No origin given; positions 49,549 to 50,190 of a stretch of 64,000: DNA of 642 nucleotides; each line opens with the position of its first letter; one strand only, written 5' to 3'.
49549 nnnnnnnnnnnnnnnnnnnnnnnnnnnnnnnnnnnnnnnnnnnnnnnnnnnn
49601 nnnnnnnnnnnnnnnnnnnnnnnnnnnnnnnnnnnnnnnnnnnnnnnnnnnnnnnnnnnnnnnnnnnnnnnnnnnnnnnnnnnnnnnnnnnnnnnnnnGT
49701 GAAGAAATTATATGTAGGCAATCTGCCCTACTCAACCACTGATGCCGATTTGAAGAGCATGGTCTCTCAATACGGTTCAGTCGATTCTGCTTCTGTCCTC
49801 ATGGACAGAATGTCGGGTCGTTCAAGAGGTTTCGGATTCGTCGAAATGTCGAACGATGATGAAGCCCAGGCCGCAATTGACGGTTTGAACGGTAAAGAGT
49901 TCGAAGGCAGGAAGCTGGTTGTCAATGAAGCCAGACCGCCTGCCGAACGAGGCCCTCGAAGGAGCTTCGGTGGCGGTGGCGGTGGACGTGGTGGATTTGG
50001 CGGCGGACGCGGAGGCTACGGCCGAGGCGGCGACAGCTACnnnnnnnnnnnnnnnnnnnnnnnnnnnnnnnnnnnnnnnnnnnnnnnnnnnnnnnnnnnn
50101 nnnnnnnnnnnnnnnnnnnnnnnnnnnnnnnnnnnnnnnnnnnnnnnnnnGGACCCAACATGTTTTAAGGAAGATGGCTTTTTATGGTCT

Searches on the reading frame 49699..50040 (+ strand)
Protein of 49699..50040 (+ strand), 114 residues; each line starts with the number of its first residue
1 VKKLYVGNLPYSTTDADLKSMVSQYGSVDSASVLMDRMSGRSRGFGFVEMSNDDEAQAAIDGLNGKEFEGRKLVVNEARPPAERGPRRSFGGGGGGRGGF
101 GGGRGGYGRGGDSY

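Call 6: find_homologous_proteins(query=window:49699-50040:+)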
Query window:49699-50040:+ (114 aa): 8000 proteins with E <= 0.001 among 8000 candidates; the best 120 are listed.
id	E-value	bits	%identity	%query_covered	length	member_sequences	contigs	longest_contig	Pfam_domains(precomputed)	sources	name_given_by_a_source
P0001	4.8e-66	238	100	100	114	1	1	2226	PF00076.29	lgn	-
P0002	2.9e-53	197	83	90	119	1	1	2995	PF00076.29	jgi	jgi:cold-inducible RNA-binding protein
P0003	8.3e-52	192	83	77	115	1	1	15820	PF00076.29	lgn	-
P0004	1.4e-48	182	80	74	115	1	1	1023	PF00076.29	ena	-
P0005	3.8e-48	181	78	75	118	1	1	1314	PF00076.29,PF22976.3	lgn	-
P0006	1.6e-47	179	77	75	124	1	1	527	PF00076.29,PF22976.3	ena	-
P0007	3.0e-47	178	80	79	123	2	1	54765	PF00076.29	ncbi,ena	-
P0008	1.2e-46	176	75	75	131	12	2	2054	PF00076.29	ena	-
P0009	1.2e-46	176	78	79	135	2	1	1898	PF13893.13,PF00076.29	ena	-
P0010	8.7e-46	173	73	75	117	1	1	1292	PF00076.29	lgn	-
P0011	2.7e-45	171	81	79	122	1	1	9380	PF00076.29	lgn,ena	-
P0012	3.2e-45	171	73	77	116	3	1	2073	PF00076.29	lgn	-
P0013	4.9e-45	170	80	74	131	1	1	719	PF00076.29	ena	-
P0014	5.3e-45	170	73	75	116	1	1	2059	PF00076.29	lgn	-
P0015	1.1e-44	169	79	75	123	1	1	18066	PF00076.29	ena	-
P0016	1.2e-44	169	79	75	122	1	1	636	PF00076.29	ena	-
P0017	2.6e-44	168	73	75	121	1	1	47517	PF00076.29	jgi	jgi:cold-inducible RNA-binding protein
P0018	5.3e-44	167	80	75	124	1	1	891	PF00076.29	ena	-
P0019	7.1e-44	167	68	75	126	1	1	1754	PF00076.29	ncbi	-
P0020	1.1e-43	166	74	89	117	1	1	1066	PF00076.29,PF22976.3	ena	-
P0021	1.8e-43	165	80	75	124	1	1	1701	PF00076.29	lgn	-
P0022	2.2e-43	165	72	75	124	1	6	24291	PF00076.29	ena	-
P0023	1.1e-42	163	77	77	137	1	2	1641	PF13893.13,PF00076.29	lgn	-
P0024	1.7e-42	162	71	75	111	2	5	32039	PF00076.29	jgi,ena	-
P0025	5.7e-42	161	69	89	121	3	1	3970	PF00076.29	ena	-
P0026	7.7e-42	160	71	89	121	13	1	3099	PF00076.29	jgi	-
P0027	1.9e-41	159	80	78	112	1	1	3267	PF00076.29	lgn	-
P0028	3.1e-41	158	68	75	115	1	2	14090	PF00076.29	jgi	jgi:cold-inducible RNA-binding protein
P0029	9.2e-41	157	68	75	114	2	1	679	PF00076.29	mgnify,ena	mgnify:FL=1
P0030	1.9e-40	156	71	75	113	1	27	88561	PF00076.29,PF22976.3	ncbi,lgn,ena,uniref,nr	ncbi:MAG: Glycine-rich RNA-binding protein GRP1A [Candidatus Yanofskybacteria bacterium GW2011_GWA1_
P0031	2.0e-40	156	68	79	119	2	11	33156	PF00076.29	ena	-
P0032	2.8e-40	155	67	89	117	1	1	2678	PF00076.29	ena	-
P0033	3.2e-40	155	70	75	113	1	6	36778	PF00076.29,PF22976.3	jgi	-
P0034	3.2e-40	155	70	75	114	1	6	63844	PF00076.29,PF22976.3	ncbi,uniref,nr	ncbi:MAG: RNA-binding protein [Candidatus Yanofskybacteria bacterium RIFCSPLOWO2_12_FULL_44_13b]|uni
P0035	3.8e-40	155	75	76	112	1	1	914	PF00076.29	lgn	-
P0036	8.7e-40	154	66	75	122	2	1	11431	PF00076.29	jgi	-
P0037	1.8e-39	153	68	75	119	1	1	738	PF00076.29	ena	-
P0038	2.2e-39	152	66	75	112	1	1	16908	PF00076.29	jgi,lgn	jgi:RNA recognition motif-containing protein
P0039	3.1e-39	152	69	76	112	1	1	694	PF00076.29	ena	-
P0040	3.6e-39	152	67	75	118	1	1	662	PF00076.29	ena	-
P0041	3.6e-39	152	75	75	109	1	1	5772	PF00076.29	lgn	-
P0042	5.6e-39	151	70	82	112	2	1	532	PF13893.13,PF00076.29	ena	-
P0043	5.8e-39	151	67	75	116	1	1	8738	PF00076.29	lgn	-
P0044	7.3e-39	151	68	75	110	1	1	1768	PF00076.29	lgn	-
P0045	8.0e-39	150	66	75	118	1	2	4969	PF00076.29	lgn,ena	-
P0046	8.7e-39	150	66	75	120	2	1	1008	PF00076.29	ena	-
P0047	1.4e-38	150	63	79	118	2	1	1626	PF00076.29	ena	-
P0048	1.5e-38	150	65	75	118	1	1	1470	PF00076.29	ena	-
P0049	2.2e-38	149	70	75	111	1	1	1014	PF00076.29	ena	-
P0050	3.1e-38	149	77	76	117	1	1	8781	PF00076.29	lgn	-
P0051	4.2e-38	148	65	78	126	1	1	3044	PF00076.29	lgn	-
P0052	6.2e-38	148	66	75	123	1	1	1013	PF00076.29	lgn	-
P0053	2.0e-37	146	70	77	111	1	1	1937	PF00076.29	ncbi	-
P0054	2.2e-37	146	64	71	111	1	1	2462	PF00076.29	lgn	-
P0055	2.3e-37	146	68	77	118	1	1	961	PF00076.29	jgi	jgi:cold-inducible RNA-binding protein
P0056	2.8e-37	145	65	75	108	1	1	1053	PF00076.29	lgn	-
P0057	3.3e-37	145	66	78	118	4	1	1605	PF00076.29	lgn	-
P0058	3.3e-37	145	78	64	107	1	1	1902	PF00076.29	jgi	-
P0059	3.8e-37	145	71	72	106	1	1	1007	PF00076.29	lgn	-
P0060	4.1e-37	145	65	75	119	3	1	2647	PF00076.29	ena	-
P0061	4.8e-37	145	66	78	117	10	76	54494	PF00076.29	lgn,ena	-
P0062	7.4e-37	144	65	75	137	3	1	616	PF00076.29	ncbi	-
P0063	7.5e-37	144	65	77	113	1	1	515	PF00076.29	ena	-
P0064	1.0e-36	144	66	75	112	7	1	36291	PF00076.29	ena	-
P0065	1.2e-36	143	64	77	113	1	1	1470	PF00076.29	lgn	-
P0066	1.3e-36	143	73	69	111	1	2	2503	PF00076.29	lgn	-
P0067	1.4e-36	143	67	75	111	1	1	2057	PF00076.29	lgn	-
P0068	1.4e-36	143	65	77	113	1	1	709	PF00076.29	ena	-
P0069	1.8e-36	143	68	75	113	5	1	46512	PF00076.29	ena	-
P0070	1.8e-36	143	64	77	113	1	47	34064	PF00076.29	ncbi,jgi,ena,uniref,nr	ncbi:MAG: hypothetical protein A2736_02235 [Candidatus Yanofskybacteria bacterium RIFCSPHIGHO2_01_FU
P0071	2.0e-36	143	74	75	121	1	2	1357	PF00076.29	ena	-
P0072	2.9e-36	142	66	73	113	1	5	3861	PF00076.29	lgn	-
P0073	3.3e-36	142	68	79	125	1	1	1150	PF00076.29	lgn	-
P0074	3.6e-36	142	65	75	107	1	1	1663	PF00076.29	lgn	-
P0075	4.0e-36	142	73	75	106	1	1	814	PF00076.29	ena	-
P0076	4.6e-36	142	65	77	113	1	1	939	PF00076.29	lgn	-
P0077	4.9e-36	141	68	75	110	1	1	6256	PF00076.29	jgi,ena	-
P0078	5.4e-36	141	69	92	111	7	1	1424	PF00076.29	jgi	jgi:RNA recognition motif-containing protein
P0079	6.7e-36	141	70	69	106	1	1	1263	PF00076.29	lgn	-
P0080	7.8e-36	141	70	69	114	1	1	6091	PF00076.29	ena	-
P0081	8.3e-36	141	64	89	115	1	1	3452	PF00076.29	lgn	-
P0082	1.0e-35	140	70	67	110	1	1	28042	PF00076.29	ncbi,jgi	-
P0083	1.2e-35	140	64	75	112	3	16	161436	PF00076.29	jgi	-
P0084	1.2e-35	140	60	75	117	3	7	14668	PF00076.29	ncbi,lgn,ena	-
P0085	1.2e-35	140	65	77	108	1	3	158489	PF00076.29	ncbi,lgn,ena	-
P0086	2.0e-35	139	65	99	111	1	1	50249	PF00076.29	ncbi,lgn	ncbi:MAG: RNA-binding protein [Candidatus Paceibacterota bacterium]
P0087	2.1e-35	139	68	75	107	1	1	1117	PF00076.29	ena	-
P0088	2.4e-35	139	67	75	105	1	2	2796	PF00076.29,PF22976.3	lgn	-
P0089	2.5e-35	139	68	75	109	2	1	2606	PF00076.29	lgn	-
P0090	2.6e-35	139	68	91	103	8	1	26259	PF00076.29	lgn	-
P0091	2.6e-35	139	62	71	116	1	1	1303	PF00076.29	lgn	-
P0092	2.9e-35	139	66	73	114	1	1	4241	PF00076.29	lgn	-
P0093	3.2e-35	139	70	69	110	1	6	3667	PF00076.29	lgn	-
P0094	3.7e-35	139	-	-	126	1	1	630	PF00076.29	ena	-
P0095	4.0e-35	139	65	75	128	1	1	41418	PF00076.29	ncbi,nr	ncbi:MAG: RNA-binding protein [bacterium]|nr:RNA-binding protein [bacterium]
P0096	4.1e-35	139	66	77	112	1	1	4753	PF00076.29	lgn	-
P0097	4.3e-35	138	65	99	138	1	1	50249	PF00076.29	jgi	jgi:RNA recognition motif-containing protein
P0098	4.5e-35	138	73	68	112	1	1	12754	PF00076.29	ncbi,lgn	-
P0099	4.8e-35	138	72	72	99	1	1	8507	PF00076.29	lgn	-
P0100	4.9e-35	138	66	75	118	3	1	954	PF00076.29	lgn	-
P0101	5.7e-35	138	67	69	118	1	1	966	PF00076.29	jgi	-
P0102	5.9e-35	138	63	89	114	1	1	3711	PF28442.1,PF00076.29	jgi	jgi:RNA recognition motif-containing protein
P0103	6.1e-35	138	70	73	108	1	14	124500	PF00076.29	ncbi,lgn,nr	ncbi:MAG: RNA-binding protein [Phycisphaerae bacterium]|nr:MAG: RNA-binding protein [Phycisphaerae b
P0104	6.5e-35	138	67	83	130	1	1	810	PF00076.29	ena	-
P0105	7.1e-35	138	65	73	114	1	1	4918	PF00076.29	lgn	-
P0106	7.1e-35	138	64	74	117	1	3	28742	PF00076.29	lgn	-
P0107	7.5e-35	138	66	77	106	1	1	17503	PF00076.29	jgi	jgi:RNA recognition motif-containing protein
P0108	8.3e-35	137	70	72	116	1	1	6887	PF28442.1,PF00076.29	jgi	jgi:RNA recognition motif-containing protein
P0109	8.7e-35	137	63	73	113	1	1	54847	PF00076.29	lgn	-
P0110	9.0e-35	137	65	75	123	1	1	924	PF00076.29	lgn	-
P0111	9.1e-35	137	63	78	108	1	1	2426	PF00076.29,PF22976.3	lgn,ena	-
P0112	9.6e-35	137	66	67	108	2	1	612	PF00076.29,PF28441.1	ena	-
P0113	1.1e-34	137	72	68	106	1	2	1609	PF00076.29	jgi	-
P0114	1.1e-34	137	67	75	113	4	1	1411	PF00076.29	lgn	-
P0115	1.2e-34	137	70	69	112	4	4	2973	PF00076.29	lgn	-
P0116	1.2e-34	137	69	71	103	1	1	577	PF00076.29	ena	-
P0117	1.2e-34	137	66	73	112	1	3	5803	PF00076.29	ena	-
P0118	1.3e-34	137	66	83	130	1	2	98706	PF00076.29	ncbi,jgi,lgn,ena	ncbi:RNA recognition motif [compost metagenome]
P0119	1.3e-34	137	72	69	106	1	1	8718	PF00076.29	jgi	jgi:RNA recognition motif-containing protein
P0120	1.3e-34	137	65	73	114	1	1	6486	PF00076.29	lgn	-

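Call 8: find_related_loci(query=window:49699-50040:+, collection=genome_contigs, flank=1500)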
Query window:49699-50040:+ (114 aa) in genome_contigs; peptide patterns used: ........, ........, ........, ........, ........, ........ (x = any residue, [..] = any of these).
600 stretches matched a pattern (row limit reached: there are more); 203 encode a relative of the query (tblastn E <= 1e-3); the best 80 are kept; 80 distinct loci.
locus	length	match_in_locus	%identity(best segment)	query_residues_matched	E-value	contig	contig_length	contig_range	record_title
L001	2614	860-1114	68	3-87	5e-35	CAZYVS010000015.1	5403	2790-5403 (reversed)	MAG TPA_asm: uncultured Candidatus Saccharibacteria bacterium isolate binchicken_co134_142 genome assembly, contig: NODE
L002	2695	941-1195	65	3-87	2e-34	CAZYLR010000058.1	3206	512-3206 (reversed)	MAG TPA_asm: uncultured Candidatus Saccharibacteria bacterium isolate SRP050083_co2_396 genome assembly, contig: NODE_32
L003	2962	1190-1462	66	2-90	1e-34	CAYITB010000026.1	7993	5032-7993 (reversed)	MAG TPA_asm: uncultured Candidatus Saccharibacteria bacterium isolate ERP119705_co3_790 genome assembly, contig: NODE_11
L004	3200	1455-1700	67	1-82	1e-34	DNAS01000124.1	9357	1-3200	MAG TPA_asm: Phycisphaerales bacterium isolate UBA12270 contig_1719, whole genome shotgun sequence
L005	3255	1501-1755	65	3-87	3e-34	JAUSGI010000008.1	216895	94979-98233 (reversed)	MAG: bacterium isolate E14_metabat.bin.111 E14_k141_148801, whole genome shotgun sequence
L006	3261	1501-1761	64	3-89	4e-34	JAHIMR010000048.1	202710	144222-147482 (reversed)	MAG: Actinomycetota bacterium isolate KR13_N2.mb.8 KR13_N2.mb.8_k141_132481, whole genome shotgun sequence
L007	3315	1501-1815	54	1-114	4e-34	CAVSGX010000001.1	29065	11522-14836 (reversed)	MAG: uncultured bacterium isolate MFD01476.bin.1.25 genome assembly, contig: contig_116926, whole genome shotgun sequenc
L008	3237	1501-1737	68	2-80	6e-34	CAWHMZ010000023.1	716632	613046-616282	MAG: uncultured Isosphaeraceae bacterium isolate MFD09567.bin.2.77 genome assembly, contig: contig_52083, whole genome s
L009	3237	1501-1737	71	2-80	2e-33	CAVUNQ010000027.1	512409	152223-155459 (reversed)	MAG: uncultured Planctomycetota bacterium isolate MFD02579.bin.2.36 genome assembly, contig: contig_4805, whole genome s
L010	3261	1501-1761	63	1-87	1e-33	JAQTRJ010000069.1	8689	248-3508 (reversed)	MAG: bacterium isolate STB_160 NODE_22186_length_8689_cov_2.641205_Sandtown_B, whole genome shotgun sequence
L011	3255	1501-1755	66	2-86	1e-33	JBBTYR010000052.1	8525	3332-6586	MAG: Patescibacteria group bacterium isolate H41-bin042_1 H41_bin042_1_000000000052, whole genome shotgun sequence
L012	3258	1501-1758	65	2-87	1e-33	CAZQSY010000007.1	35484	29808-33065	MAG TPA_asm: uncultured Candidatus Saccharibacteria bacterium isolate SRP329715_co1_6 genome assembly, contig: NODE_1611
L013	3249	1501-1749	65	1-83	5e-33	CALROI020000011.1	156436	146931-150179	MAG: Phycisphaera mikurensis NBRC 102666 isolate JJ-K1D7-64-2-mx-bin571 genome assembly, contig: JJ-K1D7-64-C18, whole g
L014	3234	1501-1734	69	3-80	3e-33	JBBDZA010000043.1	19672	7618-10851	MAG: Parcubacteria group bacterium isolate LejiaD_47_45 Lejia_D_4451_length_19672_cov_26, whole genome shotgun sequence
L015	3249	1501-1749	67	1-83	3e-33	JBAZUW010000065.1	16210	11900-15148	MAG: Phycisphaerales bacterium isolate SO_2017_GW1_238 NODE_13437_length_16210_cov_1.055711_OW334_2017, whole genome sho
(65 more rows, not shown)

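Call 11: find_encoding_contigs(protein=P0003, flank=1500, max_places=3)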
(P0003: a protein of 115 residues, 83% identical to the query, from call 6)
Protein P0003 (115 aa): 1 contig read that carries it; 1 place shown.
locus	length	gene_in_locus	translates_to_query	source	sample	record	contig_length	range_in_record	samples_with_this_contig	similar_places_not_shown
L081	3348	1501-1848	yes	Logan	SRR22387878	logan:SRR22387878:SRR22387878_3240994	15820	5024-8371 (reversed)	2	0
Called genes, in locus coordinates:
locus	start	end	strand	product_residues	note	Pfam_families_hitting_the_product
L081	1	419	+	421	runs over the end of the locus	PF08309:LVIVD (faint)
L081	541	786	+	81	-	PF18917:LiaI-LiaF-like_TM1, PF22570:LiaF-TM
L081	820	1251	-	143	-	PF02643:DUF192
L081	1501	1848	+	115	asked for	PF00076:RRM_1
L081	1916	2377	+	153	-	PF07884:VKOR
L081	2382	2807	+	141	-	-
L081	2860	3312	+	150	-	-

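Call 12: find_encoding_contigs(protein=P0002, flank=1500, max_places=3)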
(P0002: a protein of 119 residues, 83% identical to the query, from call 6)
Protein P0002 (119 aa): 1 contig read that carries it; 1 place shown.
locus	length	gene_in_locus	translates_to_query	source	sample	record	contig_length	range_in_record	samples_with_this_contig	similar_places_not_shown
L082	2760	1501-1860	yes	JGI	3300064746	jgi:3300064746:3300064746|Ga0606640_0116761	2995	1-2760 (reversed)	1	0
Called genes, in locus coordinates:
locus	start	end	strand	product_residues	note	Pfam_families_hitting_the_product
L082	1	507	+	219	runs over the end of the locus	PF09335:VTT_dom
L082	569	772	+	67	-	PF18917:LiaI-LiaF-like_TM1 (weak), PF22570:LiaF-TM (weak)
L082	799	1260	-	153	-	PF02643:DUF192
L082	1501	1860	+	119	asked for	PF00076:RRM_1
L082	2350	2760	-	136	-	?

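Call 13: find_encoding_contigs(protein=P0007, flank=1500, max_places=3)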
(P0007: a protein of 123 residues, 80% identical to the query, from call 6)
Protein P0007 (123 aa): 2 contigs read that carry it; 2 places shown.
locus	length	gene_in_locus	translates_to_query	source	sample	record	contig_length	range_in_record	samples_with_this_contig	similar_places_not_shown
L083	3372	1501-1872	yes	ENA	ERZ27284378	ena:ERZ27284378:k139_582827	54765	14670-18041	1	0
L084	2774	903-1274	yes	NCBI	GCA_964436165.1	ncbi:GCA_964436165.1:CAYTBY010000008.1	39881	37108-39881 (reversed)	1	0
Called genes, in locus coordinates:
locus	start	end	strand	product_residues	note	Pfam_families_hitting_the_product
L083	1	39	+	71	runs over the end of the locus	-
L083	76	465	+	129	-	PF00877:NLPC_P60 (weak)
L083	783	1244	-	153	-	PF02643:DUF192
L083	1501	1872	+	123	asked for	PF00076:RRM_1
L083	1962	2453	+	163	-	PF07884:VKOR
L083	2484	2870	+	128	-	-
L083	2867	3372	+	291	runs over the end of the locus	PF01261:AP_endonuc_2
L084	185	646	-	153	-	PF02643:DUF192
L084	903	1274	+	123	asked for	PF00076:RRM_1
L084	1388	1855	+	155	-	PF07884:VKOR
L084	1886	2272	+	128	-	-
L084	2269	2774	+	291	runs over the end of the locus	PF01261:AP_endonuc_2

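Call 15: find_related_loci(query=window:49699-50040:+, collection=metagenome_contigs, flank=1500)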
Query window:49699-50040:+ (114 aa) in metagenome_contigs; peptide patterns used: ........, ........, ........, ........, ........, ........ (x = any residue, [..] = any of these).
600 stretches matched a pattern (row limit reached: there are more); 249 encode a relative of the query (tblastn E <= 1e-3); the best 80 are kept; 80 distinct loci.
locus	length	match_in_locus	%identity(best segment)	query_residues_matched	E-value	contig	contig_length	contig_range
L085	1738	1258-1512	69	2-86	7e-36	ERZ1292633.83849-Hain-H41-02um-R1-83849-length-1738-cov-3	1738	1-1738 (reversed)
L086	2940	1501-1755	67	3-87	2e-35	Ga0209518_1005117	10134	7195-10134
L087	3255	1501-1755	67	3-87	4e-35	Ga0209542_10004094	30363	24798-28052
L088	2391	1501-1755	67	3-87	3e-35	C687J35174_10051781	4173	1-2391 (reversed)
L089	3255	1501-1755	67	3-87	4e-35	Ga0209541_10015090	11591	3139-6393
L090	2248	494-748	65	3-87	2e-34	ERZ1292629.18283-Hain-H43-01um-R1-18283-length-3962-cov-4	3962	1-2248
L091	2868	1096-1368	66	2-90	9e-35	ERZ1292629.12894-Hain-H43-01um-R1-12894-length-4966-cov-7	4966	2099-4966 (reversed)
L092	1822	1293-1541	67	2-84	7e-35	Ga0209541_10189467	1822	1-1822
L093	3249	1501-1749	67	2-84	1e-34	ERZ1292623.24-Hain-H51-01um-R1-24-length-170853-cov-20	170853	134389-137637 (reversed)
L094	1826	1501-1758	63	2-87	5e-34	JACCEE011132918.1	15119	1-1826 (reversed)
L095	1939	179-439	63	1-87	5e-34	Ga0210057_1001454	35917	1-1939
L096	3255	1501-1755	66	2-86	9e-34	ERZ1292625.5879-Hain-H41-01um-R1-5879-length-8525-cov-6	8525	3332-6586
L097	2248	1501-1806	57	4-103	4e-33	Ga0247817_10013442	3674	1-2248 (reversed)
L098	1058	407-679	63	2-92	6e-34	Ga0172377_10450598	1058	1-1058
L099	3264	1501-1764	63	2-90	1e-32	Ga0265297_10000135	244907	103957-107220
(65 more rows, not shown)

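Call 21: find_encoding_contigs(protein=P0001, flank=1500, max_places=4)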
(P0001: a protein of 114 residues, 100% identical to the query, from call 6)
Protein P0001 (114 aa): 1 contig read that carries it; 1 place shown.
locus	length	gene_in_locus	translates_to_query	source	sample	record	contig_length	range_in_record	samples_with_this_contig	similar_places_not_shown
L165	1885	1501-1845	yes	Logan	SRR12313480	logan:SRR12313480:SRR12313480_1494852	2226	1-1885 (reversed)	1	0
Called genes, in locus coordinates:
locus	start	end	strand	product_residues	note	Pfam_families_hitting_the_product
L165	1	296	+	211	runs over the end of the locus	?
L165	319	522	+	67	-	PF18917:LiaI-LiaF-like_TM1 (weak), PF22570:LiaF-TM (weak)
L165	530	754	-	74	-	-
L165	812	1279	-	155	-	PF02643:DUF192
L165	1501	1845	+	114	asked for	PF00076:RRM_1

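Call 22: find_encoding_contigs(protein=P0011, flank=1500, max_places=4)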
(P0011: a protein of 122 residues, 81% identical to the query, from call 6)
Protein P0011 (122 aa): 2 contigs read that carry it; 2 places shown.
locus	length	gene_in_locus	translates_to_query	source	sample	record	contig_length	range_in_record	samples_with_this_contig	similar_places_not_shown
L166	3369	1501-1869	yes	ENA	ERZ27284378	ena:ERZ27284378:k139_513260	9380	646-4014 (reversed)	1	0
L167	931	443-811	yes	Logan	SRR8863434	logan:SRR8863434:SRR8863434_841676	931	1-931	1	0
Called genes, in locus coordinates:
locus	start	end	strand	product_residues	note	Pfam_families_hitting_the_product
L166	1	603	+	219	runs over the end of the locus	PF09335:VTT_dom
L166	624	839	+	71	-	PF18917:LiaI-LiaF-like_TM1, PF22570:LiaF-TM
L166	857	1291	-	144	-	PF02643:DUF192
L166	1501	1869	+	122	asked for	PF00076:RRM_1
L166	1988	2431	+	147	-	PF07884:VKOR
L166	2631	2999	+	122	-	-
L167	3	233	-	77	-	?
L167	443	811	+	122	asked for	PF00076:RRM_1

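Call 23: find_encoding_contigs(protein=P0015, flank=1500, max_places=4)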
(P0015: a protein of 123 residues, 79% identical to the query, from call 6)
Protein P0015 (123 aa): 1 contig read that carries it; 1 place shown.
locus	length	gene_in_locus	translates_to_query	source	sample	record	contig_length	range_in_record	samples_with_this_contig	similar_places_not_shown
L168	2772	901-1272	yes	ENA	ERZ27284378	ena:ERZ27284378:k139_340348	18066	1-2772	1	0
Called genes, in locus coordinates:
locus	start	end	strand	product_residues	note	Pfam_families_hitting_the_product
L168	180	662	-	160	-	PF02643:DUF192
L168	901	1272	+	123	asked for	PF00076:RRM_1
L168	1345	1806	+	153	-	PF07884:VKOR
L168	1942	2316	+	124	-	-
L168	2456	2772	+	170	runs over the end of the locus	-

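Call 24: find_encoding_contigs(protein=P0027, flank=1500, max_places=4)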
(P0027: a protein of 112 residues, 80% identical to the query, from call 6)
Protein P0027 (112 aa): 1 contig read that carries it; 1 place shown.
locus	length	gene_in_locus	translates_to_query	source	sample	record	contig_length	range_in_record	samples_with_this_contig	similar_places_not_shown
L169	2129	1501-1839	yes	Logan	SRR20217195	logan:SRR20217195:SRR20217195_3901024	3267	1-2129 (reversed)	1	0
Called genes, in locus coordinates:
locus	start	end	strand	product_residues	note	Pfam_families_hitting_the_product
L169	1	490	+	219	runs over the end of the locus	PF09335:VTT_dom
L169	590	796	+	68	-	PF18917:LiaI-LiaF-like_TM1 (weak), PF22570:LiaF-TM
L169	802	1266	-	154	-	PF02643:DUF192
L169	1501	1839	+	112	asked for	PF00076:RRM_1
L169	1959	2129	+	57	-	?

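Call 25: find_encoding_contigs(protein=P0021, flank=1500, max_places=4)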
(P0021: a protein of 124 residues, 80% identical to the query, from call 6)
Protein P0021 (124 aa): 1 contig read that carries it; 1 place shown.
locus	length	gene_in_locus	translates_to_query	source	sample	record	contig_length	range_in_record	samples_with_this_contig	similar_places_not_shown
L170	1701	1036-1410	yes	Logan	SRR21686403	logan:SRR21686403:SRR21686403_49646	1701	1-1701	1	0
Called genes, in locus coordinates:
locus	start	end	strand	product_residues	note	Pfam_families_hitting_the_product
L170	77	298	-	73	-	-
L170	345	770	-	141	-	PF02643:DUF192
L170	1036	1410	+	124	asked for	PF00076:RRM_1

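Call 26: find_encoding_contigs(protein=P0009, flank=1500, max_places=4)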
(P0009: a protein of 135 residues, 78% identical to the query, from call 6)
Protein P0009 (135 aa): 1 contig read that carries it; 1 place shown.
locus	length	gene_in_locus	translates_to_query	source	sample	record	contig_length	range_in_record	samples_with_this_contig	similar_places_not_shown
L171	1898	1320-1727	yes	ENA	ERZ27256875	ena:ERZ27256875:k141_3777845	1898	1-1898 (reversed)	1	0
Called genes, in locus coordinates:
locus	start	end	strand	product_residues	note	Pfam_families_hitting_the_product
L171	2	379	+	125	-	?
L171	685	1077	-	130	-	PF02643:DUF192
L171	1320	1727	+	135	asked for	PF13893:RRM_5 (weak), PF00076:RRM_1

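Call 68: find_encoding_contigs(protein=P0004, flank=600, max_places=3)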
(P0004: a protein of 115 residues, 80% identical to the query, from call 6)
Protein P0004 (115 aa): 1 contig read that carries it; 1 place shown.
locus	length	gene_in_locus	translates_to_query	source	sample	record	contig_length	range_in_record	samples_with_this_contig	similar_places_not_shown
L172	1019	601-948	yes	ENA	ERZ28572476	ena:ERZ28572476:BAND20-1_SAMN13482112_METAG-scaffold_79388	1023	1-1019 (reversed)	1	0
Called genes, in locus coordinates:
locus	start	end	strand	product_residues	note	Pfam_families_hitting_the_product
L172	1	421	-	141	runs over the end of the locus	?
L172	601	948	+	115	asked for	PF00076:RRM_1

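Call 69: find_encoding_contigs(protein=P0005, flank=600, max_places=3)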
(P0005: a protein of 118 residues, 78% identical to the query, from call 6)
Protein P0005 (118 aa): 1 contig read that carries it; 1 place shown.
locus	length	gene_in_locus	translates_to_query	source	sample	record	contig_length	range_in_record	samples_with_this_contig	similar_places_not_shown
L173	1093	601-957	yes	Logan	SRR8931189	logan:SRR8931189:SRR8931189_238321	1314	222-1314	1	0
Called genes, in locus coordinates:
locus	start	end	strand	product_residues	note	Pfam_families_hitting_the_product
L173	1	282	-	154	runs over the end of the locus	PF02643:DUF192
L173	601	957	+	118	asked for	PF22976:RRM_10 (weak), PF00076:RRM_1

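Call 70: find_encoding_contigs(protein=P0017, flank=1500, max_places=3)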
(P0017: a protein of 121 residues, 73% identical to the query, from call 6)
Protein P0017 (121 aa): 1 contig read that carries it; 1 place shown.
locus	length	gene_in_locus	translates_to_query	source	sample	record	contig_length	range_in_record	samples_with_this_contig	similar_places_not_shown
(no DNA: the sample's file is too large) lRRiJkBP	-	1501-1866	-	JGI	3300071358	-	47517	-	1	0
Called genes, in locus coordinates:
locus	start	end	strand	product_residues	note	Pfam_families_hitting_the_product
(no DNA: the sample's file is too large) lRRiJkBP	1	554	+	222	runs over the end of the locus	PF09335:VTT_dom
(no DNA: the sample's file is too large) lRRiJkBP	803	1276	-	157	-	PF02643:DUF192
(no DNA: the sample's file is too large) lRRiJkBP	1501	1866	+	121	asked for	PF00076:RRM_1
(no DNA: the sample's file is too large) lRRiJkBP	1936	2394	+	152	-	PF07884:VKOR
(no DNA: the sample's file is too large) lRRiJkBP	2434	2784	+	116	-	-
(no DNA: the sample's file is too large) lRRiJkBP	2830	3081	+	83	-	-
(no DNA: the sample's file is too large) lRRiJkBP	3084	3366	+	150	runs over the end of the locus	PF01258:zf-dskA_traR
